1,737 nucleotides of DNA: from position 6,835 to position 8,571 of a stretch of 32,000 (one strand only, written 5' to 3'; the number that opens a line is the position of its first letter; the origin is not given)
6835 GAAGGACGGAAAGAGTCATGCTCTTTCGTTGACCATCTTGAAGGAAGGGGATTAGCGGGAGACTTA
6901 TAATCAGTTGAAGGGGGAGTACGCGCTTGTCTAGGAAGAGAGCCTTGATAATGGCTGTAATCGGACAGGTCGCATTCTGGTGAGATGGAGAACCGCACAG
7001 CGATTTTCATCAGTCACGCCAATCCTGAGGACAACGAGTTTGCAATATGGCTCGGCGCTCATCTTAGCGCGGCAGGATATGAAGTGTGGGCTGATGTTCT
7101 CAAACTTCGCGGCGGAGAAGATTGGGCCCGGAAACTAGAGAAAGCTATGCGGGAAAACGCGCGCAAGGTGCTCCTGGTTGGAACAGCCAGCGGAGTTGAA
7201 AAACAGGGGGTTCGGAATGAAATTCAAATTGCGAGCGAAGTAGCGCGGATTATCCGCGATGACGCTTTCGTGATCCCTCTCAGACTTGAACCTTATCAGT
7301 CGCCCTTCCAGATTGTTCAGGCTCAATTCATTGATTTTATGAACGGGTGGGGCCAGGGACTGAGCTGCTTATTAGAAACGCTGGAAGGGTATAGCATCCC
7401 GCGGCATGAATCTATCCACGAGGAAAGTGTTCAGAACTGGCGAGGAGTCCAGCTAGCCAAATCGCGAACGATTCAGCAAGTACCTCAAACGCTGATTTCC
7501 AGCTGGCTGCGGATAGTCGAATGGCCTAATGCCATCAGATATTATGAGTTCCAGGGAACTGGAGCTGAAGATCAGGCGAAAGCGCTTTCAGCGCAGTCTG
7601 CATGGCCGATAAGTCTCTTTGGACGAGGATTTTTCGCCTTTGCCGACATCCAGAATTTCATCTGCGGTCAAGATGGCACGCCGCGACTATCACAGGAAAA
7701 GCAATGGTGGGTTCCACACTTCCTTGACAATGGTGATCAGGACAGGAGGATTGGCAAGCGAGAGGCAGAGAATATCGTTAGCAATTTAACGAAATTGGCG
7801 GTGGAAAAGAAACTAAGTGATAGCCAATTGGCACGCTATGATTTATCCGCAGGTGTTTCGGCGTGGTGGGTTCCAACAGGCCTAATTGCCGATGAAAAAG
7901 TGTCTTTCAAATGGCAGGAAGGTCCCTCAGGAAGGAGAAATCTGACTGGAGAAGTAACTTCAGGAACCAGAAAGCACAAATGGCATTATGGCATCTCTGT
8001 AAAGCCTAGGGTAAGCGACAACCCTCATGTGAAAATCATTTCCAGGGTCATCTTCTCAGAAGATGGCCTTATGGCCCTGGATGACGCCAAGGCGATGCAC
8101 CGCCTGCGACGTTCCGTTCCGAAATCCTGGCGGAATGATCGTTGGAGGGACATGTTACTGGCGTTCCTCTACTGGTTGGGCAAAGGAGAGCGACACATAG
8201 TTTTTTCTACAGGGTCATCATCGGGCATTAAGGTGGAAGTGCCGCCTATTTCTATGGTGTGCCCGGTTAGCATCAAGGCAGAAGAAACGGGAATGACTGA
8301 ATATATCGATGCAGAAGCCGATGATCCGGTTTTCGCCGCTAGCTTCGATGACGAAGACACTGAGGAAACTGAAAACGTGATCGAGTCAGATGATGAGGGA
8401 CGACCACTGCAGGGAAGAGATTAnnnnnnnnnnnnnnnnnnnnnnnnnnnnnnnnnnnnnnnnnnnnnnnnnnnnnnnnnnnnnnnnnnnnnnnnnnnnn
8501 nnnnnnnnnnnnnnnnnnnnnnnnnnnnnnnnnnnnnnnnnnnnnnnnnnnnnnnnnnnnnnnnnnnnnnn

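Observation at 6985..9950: SPARTA-type defence operon: TIR-APAZ plus a catalytically dead short Argonaute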

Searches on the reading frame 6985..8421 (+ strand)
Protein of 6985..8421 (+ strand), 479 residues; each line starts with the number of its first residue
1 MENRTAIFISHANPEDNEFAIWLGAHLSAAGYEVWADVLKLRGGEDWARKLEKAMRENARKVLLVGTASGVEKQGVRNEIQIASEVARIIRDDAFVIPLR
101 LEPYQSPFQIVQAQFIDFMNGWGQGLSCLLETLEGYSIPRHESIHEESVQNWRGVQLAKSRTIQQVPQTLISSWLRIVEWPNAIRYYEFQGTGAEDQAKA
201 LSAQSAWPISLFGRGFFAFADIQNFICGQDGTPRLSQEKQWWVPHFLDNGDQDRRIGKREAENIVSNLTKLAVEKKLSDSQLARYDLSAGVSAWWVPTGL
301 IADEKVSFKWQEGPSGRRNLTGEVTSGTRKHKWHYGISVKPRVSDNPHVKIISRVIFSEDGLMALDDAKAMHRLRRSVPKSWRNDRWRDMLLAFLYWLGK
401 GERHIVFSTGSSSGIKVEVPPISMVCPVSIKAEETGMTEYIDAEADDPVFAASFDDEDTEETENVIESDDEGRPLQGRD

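Call 4: search_protein_families(library=pfam, proteins=[window:6985-8421:+], max_evalue=0.1)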
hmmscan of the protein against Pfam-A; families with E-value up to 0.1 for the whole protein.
window:6985-8421:+ (479 aa): 2 families
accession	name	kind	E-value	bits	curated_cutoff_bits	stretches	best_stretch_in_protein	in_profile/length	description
PF13676.11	TIR_2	-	2.2e-21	77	28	1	7-126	1-118/122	TIR domain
PF01582.25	TIR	-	0.047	13.9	21.3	0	8-107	5-102/179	TIR domain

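Call 5: search_protein_families(library=padloc, proteins=[window:6985-8421:+], max_evalue=0.1)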
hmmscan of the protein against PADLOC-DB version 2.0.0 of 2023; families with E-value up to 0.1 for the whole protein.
window:6985-8421:+ (479 aa): 11 families
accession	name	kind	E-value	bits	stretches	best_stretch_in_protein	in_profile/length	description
PDLC02403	Aga_TIR-PNTD1-PNTD2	-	3.5e-150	498.9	1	3-451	1-433/443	Class I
PDLC02421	Aga_TIR-PNTD1-PNTD2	-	7.5e-135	448.3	1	3-439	2-427/430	Class I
PDLC02400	Aga_TIR-PNTD1-PNTD2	-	7.7e-83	276.8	1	3-436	185-616/639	Class I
PDLC02416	Aga_REase-TIR-PNTD1-PNTD2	-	1.6e-68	229.8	1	4-457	155-555/572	Class I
PDLC03957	bSEFIR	-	6.4e-08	30.8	1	1-119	35-164/412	-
PDLC05062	PDC-S66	-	2.5e-06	25.2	1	4-57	148-201/282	-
PDLC02012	SAVED5--SAVED_TIR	-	2.4e-05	21.6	1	5-95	14-100/404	-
PDLC00727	Effector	-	0.0001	18.9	1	6-77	175-245/590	TIR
PDLC02013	SAVED5--SAVED_TIR_JAB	-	0.001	15.7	1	6-78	174-245/584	-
PDLC00728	Effector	-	0.026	11.5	1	3-72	8-76/432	TIR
PDLC00417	ThsB1|ThsB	-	0.027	12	1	6-97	168-256/303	TIR-like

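Call 6: search_solved_structures(query=window:6985-8421:+, max_evalue=1, show_alignments=2)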
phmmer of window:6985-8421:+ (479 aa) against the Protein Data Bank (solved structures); distinct sequences matched with E-value up to 1: 20.
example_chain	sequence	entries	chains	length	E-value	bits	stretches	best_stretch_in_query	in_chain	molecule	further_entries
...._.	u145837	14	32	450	1.1e-54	189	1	4-460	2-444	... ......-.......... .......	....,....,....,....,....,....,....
8j8h_B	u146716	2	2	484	1.2e-54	188.9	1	4-460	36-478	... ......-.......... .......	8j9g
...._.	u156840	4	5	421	6.9e-54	186.4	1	4-424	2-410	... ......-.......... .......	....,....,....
8u7b_B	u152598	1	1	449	1.3e-53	185.5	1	4-460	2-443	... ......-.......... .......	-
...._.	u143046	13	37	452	1.2e-50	175.6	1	4-468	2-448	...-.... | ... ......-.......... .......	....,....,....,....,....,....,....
8qlo_A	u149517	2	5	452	1.3e-50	175.5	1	4-463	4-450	Toll/interleukin-1 receptor domain-containing protein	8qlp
8sp0_A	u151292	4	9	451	1.7e-50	175.2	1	4-468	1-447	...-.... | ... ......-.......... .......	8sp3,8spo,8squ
8j7s_B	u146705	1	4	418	4.2e-49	170.6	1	4-424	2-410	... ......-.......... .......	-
3h16_A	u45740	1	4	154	0.00056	21.8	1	7-67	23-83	TIR protein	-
7uwg_A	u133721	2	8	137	0.0029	19.4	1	7-98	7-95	Molecular chaperone Tir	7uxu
7uxr_A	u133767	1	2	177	0.0037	19.1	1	7-99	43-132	TIR domain protein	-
8g83_A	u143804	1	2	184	0.0057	18.5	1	6-98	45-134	NAD(+) hydrolase AbTIR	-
9tzw_A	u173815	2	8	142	0.31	12.7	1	6-71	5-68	NAD(+) hydrolase SARM1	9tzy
9mw1_B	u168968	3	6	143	0.32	12.7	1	6-71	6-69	NAD(+) hydrolase SARM1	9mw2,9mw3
6o0u_A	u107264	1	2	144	0.32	12.7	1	6-71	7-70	Sterile alpha and TIR motif-containing protein 1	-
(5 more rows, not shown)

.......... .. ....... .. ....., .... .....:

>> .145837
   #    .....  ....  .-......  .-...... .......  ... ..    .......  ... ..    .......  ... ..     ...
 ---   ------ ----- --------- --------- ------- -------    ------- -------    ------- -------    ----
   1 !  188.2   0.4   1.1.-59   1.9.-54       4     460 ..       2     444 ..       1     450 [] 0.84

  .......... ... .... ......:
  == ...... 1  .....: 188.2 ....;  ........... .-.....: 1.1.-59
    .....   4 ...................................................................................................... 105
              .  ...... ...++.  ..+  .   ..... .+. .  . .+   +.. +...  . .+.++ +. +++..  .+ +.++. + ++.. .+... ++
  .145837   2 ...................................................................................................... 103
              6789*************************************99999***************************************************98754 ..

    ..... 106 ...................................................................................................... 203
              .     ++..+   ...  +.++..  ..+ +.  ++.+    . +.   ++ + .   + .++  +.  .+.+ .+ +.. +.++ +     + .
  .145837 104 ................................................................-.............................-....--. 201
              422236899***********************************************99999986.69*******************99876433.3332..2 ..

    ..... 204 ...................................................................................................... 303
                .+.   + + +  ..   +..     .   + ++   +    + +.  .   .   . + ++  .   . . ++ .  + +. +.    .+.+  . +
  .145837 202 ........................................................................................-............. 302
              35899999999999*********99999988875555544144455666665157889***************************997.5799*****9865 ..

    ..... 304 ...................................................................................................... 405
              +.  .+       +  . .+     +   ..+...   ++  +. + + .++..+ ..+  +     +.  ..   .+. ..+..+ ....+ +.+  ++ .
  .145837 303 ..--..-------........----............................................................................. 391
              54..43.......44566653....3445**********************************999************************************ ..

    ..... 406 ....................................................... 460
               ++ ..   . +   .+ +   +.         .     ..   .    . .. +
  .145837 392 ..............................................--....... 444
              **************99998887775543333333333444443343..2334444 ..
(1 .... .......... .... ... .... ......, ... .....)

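Call 16: list_cluster_members(proteins=[window:6985-8421:+, window:8424-9947:+])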
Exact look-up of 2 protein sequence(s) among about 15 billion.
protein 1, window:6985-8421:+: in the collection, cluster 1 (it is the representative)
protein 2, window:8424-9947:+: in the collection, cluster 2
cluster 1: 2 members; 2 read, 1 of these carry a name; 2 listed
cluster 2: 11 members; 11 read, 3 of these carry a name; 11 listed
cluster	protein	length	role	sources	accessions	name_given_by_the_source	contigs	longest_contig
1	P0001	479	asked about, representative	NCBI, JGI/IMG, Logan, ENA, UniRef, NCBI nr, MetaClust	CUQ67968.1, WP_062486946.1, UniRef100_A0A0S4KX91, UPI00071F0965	toll/interleukin-1 receptor domain-containing protein [Candidatus Nitrospira inopinata] | hypothetical protein | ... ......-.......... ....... n=1 Tax=Candidatus Nitrospira inopinata TaxID=1715989 ...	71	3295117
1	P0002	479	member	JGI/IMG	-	-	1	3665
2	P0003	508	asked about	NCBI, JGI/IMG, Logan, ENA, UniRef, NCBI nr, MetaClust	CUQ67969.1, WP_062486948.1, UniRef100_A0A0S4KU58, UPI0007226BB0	argonaute/piwi family protein [Candidatus Nitrospira inopinata] | hypothetical protein | Piwi domain-containing protein n=1 Tax=Candidatus Nitrospira inopinata TaxID=1715989 ...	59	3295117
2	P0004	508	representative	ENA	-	-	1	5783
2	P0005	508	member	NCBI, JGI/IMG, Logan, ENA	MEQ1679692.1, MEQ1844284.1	MAG: hypothetical protein ABL983_01750 [Nitrospira sp.]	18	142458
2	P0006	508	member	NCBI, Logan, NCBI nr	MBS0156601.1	MAG: hypothetical protein JSS38_18610 [Nitrospira sp.] | hypothetical protein [Nitrospira sp.]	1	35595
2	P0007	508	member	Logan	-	-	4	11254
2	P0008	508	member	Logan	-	-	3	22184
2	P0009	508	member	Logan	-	-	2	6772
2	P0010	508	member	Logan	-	-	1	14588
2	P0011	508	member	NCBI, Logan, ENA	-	-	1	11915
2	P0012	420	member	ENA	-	-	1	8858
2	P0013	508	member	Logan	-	-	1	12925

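Call 29: search_solved_structures(query=window:6985-8421:+, max_evalue=1e-40, show_alignments=5)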
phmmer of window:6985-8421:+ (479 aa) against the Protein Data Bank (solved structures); distinct sequences matched with E-value up to 1e-40: 8.
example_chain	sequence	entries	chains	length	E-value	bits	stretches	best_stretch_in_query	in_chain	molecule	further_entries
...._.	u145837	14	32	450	1.1e-54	189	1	4-460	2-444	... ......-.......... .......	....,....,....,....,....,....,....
8j8h_B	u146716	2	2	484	1.2e-54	188.9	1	4-460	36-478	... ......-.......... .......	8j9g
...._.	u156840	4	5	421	6.9e-54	186.4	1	4-424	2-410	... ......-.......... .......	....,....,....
8u7b_B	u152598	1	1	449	1.3e-53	185.5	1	4-460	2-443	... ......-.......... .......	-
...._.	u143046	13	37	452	1.2e-50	175.6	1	4-468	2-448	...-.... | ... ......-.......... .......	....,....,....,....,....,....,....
8qlo_A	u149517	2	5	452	1.3e-50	175.5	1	4-463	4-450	Toll/interleukin-1 receptor domain-containing protein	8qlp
8sp0_A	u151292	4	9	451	1.7e-50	175.2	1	4-468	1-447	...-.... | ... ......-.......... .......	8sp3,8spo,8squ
8j7s_B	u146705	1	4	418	4.2e-49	170.6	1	4-424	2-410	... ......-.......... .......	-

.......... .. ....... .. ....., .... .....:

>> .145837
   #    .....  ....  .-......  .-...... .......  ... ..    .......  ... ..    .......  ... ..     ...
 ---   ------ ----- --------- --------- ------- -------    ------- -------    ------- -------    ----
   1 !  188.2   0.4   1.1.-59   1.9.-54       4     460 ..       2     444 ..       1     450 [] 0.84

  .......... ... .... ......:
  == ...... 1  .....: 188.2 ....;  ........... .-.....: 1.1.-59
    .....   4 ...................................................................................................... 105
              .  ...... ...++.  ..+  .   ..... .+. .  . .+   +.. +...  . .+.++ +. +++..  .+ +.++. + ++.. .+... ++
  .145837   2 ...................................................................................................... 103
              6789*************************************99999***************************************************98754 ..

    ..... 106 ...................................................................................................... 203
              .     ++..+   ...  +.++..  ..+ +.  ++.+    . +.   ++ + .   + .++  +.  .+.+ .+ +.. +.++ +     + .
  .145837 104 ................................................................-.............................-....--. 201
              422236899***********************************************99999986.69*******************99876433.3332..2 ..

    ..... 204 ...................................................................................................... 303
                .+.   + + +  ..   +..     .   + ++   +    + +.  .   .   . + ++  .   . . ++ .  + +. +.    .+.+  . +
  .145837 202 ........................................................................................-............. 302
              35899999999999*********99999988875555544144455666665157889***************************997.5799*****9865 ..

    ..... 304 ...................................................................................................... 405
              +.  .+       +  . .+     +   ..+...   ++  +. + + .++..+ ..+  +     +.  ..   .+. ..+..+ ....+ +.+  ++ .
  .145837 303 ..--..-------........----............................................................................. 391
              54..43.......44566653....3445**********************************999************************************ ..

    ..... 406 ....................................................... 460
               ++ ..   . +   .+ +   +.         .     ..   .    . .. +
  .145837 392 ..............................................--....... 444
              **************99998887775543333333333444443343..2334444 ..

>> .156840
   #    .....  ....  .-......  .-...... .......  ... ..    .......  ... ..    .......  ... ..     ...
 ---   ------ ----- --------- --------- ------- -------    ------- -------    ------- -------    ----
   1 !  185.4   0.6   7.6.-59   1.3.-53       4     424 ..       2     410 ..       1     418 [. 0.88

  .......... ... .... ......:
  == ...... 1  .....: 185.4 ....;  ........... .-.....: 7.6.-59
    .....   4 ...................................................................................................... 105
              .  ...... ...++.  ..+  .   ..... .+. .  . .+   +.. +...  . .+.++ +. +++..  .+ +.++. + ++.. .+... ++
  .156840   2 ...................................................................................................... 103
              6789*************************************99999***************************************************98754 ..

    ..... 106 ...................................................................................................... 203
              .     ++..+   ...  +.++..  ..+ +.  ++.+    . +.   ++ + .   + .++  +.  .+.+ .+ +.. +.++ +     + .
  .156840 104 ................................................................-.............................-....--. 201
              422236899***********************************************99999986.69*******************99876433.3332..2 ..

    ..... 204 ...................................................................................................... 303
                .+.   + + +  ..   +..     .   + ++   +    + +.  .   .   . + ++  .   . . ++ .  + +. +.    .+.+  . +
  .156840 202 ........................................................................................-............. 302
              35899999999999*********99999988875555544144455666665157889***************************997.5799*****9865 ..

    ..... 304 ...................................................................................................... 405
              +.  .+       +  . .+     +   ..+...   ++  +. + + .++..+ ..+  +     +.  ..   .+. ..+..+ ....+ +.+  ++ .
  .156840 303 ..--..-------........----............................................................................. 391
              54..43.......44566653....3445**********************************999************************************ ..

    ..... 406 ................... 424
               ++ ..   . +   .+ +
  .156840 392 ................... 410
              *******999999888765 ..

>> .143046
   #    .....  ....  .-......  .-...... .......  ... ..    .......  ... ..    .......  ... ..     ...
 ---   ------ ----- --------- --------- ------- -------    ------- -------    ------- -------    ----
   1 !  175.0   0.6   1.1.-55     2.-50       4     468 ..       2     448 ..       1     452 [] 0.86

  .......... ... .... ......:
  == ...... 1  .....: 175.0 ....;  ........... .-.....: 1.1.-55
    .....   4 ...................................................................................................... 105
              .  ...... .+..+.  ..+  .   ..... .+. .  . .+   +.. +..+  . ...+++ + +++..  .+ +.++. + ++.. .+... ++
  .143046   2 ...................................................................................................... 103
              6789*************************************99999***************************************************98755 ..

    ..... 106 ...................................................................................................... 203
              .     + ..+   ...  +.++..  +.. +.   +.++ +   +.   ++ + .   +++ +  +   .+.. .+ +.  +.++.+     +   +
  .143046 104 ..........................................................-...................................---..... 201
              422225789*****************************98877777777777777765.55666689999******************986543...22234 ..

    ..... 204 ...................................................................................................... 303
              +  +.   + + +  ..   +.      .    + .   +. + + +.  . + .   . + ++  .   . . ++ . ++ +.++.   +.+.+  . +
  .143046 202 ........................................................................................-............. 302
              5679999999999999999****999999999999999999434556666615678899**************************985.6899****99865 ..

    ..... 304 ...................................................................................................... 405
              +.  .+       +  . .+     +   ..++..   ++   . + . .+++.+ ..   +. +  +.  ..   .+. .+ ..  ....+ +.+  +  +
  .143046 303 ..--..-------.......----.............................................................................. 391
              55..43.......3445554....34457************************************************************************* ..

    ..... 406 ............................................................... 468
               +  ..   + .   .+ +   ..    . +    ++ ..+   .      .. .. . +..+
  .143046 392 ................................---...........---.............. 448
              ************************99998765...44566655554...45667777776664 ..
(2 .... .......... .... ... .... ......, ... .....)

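Call 32: search_protein_families(library=ncbifam, proteins=[window:6985-8421:+], max_evalue=0.01)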
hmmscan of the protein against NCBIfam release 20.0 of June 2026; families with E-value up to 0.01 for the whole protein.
window:6985-8421:+ (479 aa): 1 family
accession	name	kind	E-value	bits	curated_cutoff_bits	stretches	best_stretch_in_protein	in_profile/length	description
NF058526.1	Thoeris_type3_ThcB4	equivalog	0.00019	20.4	220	1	6-84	129-206/375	Thoeris type III anti-phage system protein ThcB4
